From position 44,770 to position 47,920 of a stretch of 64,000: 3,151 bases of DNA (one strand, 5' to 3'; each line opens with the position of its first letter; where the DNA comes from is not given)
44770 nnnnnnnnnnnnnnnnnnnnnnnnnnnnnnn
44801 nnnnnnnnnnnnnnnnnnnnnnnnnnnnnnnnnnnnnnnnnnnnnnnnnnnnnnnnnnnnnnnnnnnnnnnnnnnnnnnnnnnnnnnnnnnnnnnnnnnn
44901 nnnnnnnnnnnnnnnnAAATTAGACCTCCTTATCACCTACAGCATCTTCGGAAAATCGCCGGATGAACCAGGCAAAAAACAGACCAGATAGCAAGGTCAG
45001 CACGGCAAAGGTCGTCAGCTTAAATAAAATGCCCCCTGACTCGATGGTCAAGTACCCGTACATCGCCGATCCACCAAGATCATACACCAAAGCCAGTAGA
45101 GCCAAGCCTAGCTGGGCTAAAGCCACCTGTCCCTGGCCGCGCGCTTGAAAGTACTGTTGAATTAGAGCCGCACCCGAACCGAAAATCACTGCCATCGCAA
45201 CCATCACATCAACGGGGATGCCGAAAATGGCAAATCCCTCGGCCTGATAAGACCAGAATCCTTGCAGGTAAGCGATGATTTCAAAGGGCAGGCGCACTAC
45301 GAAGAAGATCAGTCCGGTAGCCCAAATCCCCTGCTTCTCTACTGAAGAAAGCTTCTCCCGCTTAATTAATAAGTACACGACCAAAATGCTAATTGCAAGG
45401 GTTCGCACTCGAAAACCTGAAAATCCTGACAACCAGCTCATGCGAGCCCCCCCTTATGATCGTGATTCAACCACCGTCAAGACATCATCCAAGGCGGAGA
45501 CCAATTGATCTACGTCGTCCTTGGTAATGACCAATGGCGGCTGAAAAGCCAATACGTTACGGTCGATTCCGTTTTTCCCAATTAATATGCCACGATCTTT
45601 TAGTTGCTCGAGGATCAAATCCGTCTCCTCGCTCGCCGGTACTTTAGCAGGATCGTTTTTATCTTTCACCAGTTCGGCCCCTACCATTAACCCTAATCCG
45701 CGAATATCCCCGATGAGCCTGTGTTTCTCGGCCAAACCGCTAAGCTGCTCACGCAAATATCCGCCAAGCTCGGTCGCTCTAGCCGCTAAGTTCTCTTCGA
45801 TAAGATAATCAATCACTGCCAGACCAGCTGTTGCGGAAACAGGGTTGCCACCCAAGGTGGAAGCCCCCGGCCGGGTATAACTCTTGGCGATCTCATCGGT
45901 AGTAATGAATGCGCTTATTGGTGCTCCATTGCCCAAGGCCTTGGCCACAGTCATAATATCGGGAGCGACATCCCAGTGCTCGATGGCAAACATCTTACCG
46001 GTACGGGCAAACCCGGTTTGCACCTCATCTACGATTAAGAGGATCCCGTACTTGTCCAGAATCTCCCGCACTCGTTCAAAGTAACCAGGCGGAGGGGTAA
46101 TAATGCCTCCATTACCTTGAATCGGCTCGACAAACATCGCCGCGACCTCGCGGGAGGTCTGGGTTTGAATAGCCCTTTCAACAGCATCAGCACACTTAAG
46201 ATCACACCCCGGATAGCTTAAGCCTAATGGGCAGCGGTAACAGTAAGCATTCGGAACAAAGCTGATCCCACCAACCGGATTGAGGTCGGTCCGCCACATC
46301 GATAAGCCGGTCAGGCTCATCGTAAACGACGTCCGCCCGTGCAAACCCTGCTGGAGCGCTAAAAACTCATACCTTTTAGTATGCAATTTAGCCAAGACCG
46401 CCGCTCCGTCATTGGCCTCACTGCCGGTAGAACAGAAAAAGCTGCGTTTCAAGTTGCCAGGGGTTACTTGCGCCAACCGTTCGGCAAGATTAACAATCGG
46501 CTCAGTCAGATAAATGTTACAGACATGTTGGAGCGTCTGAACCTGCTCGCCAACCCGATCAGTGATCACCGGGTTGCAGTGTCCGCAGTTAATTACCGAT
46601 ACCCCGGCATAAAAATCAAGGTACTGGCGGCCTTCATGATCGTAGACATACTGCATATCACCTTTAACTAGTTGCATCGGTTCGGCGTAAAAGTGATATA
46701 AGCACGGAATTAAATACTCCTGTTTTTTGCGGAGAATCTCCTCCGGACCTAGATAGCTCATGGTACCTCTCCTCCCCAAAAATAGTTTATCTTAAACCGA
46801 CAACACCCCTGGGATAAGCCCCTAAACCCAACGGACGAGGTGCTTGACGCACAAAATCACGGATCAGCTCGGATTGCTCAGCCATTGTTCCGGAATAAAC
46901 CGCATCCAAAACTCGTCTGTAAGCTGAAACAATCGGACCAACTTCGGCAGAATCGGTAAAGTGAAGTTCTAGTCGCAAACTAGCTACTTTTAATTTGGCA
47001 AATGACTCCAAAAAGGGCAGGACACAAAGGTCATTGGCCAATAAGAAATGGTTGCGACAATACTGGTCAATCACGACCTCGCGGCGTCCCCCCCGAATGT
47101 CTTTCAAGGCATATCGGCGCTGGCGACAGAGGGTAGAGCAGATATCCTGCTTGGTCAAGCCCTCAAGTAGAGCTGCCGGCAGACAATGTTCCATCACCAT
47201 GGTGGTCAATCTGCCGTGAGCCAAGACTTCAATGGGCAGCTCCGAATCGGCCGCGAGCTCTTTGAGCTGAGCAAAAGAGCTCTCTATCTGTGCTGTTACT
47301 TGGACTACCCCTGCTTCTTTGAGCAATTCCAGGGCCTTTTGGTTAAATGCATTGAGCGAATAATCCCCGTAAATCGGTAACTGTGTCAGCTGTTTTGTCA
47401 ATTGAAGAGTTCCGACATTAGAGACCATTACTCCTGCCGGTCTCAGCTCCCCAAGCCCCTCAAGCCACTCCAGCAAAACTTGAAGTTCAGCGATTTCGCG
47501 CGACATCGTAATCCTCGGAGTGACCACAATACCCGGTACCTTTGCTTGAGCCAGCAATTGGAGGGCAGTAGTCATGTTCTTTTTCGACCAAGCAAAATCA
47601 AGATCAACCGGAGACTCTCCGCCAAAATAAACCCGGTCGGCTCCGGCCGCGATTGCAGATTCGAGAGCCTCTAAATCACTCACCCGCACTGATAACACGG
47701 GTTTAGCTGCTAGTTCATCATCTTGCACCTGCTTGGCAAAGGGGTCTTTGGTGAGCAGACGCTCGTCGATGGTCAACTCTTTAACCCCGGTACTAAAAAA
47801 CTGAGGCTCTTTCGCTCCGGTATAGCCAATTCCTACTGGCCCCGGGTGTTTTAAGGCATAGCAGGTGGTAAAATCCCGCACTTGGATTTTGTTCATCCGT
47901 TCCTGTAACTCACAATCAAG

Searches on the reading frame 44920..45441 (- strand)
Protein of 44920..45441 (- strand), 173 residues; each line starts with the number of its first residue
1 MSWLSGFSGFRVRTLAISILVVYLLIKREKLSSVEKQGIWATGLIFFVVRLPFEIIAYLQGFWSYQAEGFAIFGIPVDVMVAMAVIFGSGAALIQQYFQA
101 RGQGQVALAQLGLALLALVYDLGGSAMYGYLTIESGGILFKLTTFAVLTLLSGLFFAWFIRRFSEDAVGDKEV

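Call 3: search_protein_families(library=pfam, proteins=[window:44920-45441:-], max_evalue=0.01)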
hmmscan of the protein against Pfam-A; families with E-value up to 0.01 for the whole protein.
window:44920-45441:- (173 aa): 0 families

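Call 4: search_protein_families(library=ncbifam, proteins=[window:44920-45441:-], max_evalue=0.01)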
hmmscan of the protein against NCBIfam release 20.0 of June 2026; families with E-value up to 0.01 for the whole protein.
window:44920-45441:- (173 aa): 0 families

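Call 33: search_protein_families(library=pfam, proteins=[window:44920-45441:-], max_evalue=0.01)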
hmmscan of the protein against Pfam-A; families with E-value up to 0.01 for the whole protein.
window:44920-45441:- (173 aa): 0 families

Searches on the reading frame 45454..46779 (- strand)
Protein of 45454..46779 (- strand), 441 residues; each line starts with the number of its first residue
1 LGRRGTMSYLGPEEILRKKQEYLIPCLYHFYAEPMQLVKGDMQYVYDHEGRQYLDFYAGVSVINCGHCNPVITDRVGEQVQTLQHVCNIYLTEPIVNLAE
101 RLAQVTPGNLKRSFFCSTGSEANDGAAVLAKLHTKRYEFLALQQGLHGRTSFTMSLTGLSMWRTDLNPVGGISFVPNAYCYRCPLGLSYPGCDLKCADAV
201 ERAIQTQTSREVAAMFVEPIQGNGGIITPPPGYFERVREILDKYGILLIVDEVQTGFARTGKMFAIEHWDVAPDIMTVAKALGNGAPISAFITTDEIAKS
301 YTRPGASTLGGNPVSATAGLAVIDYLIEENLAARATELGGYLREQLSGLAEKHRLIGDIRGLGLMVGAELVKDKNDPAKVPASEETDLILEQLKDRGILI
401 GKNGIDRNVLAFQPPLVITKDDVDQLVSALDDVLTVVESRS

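Call 3: search_protein_families(library=pfam, proteins=[window:45454-46779:-], max_evalue=0.01)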
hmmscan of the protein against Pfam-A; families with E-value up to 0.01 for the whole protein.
window:45454-46779:- (441 aa): 1 family
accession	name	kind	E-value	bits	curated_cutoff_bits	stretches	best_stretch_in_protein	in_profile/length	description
PF00202.27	Aminotran_3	-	1.5e-105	353.7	30.5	1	35-434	11-403/403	Aminotransferase class-III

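Call 4: search_protein_families(library=ncbifam, proteins=[window:45454-46779:-], max_evalue=0.01)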
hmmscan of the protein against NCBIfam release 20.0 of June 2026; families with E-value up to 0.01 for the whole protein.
window:45454-46779:- (441 aa): 69 families (the best 25 are shown)
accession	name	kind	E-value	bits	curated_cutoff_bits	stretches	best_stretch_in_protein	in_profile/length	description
NF005993.0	PRK08117.1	subfamily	3.4e-116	388.4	574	1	14-438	7-431/433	aspartate aminotransferase family protein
NF006228.0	PRK08360.1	equivalog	1.4e-115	386.5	608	1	13-439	4-429/443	aspartate aminotransferase family protein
NF004426.0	PRK05769.1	equivalog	5e-110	368.3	552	1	13-436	18-439/441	acetyl ornithine aminotransferase family protein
NF045634.1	LeuMetRace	equivalog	3.1e-100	335.9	800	1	13-438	4-428/432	leucine/methionine racemase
TIGR00707.1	argD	subfamily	5.7e-98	328.2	410.05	1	29-434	5-380/381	acetylornithine/succinylornithine family transaminase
NF004799.0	PRK06148.1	subfamily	2.4e-94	317.1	1128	1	13-438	586-1012/1015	hypothetical protein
NF002874.0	PRK03244.1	equivalog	1.6e-93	313.6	457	1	29-437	20-395/399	acetylornithine transaminase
NF005102.0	PRK06541.1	equivalog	2.6e-90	303.2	574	1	35-438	36-457/460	aspartate aminotransferase family protein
NF005376.0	PRK06918.1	equivalog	2.1e-89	300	676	1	37-437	40-444/451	4-aminobutyrate--2-oxoglutarate transaminase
NF004800.0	PRK06149.1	equivalog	9.1e-89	298.7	973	1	12-435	546-969/972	aminotransferase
NF005692.0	PRK07495.1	equivalog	3.4e-88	296.1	724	1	44-437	33-422/425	4-aminobutyrate--2-oxoglutarate transaminase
NF005683.0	PRK07481.1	subfamily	2.7e-86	290.3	575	1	32-438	27-451/453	hypothetical protein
NF005375.0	PRK06917.1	equivalog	2.5e-85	286.9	535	1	21-435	4-437/448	aspartate aminotransferase family protein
TIGR00700.1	GABAtrnsam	equivalog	2.7e-85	286.5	506.65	1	37-434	19-418/420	4-aminobutyrate--2-oxoglutarate transaminase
NF002325.0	PRK01278.1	subfamily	1.1e-84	284.4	372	1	27-438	6-390/395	acetylornithine transaminase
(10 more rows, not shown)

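Call 19: search_solved_structures(query=window:45454-46779:-, max_evalue=1e-40)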
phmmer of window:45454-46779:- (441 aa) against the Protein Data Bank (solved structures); distinct sequences matched with E-value up to 1e-40: 120 (the best 60 are shown).
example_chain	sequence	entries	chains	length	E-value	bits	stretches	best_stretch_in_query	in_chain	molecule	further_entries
7vno_A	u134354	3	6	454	1.9e-76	261.1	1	40-440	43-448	454aa long hypothetical 4-aminobutyrate aminotransferase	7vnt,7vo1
6tor_A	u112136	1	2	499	3.9e-76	260.1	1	20-439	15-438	Ethanolamine-phosphate phospho-lyase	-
1szk_A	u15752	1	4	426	2.7e-70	240.8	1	40-425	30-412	4-aminobutyrate aminotransferase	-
1sf2_A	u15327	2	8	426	3.7e-70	240.4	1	40-425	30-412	4-aminobutyrate aminotransferase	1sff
1szu_A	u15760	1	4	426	1.3e-69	238.5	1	40-425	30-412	4-aminobutyrate aminotransferase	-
1szs_A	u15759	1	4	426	1.8e-69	238.1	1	40-425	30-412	4-aminobutyrate aminotransferase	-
9wrf_A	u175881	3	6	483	1.9e-69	238.1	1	15-433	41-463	Broad substrate specificity amino-acid racemase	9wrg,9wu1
1z3z_A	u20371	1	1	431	1.8e-68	234.8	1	30-431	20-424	dialkylglycine decarboxylase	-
1dka_A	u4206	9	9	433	3.3e-68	233.9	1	30-431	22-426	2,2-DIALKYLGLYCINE DECARBOXYLASE (PYRUVATE) | 2,2-Dialkylglycine decarboxylase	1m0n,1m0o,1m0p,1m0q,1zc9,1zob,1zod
1d7r_A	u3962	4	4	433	3.8e-68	233.8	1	28-431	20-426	PROTEIN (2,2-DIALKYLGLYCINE DECARBOXYLASE (PYRUVATE))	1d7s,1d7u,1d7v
1dgd_A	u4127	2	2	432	4.7e-68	233.4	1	30-431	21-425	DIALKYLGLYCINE DECARBOXYLASE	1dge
6wj8_A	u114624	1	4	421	1.2e-67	232.1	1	39-432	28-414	4-aminobutyrate aminotransferase PuuE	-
5wya_A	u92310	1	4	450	6.3e-66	226.4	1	45-439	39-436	Isoleucine 2-epimerase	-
3n5m_A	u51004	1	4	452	6.7e-66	226.3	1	12-430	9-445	Adenosylmethionine-8-amino-7-oxononanoate aminotransferase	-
4ysn_A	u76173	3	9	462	6.7e-66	226.3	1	45-439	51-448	Putative 4-aminobutyrate aminotransferase | Isoleucine 2-epimerase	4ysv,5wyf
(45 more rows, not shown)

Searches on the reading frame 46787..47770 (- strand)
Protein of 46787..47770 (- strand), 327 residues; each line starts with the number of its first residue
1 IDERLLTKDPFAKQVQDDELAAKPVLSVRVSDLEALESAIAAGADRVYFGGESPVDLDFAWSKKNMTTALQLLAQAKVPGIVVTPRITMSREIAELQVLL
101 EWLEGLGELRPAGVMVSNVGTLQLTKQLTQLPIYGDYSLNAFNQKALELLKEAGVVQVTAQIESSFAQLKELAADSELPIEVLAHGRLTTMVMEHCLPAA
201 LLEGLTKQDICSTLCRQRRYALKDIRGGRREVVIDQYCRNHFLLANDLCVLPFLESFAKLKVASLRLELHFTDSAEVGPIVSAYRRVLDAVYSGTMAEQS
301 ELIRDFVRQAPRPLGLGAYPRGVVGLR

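Call 50: search_protein_families(library=ncbifam, proteins=[window:46787-47770:-], max_evalue=0.001)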
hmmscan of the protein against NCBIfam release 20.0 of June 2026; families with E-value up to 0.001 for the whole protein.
window:46787-47770:- (327 aa): 4 families
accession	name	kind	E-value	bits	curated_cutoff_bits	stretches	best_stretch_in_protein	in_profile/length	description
NF047965.1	quinone_UbiV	equivalog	2.3e-11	43.7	275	1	109-221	86-196/292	ubiquinone anaerobic biosynthesis protein UbiV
NF011991.0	PRK15447.1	equivalog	1.3e-09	37.9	283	1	110-218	88-199/302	U32 family peptidase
NF011996.0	PRK15452.1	equivalog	3.3e-09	36.1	534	1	24-218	5-201/449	prephenate-dependent tRNA uridine(34) hydroxylase TrhP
NF047963.1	quinone_UbiU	equivalog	4.6e-07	29.3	440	1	32-204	9-184/331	ubiquinone anaerobic biosynthesis protein UbiU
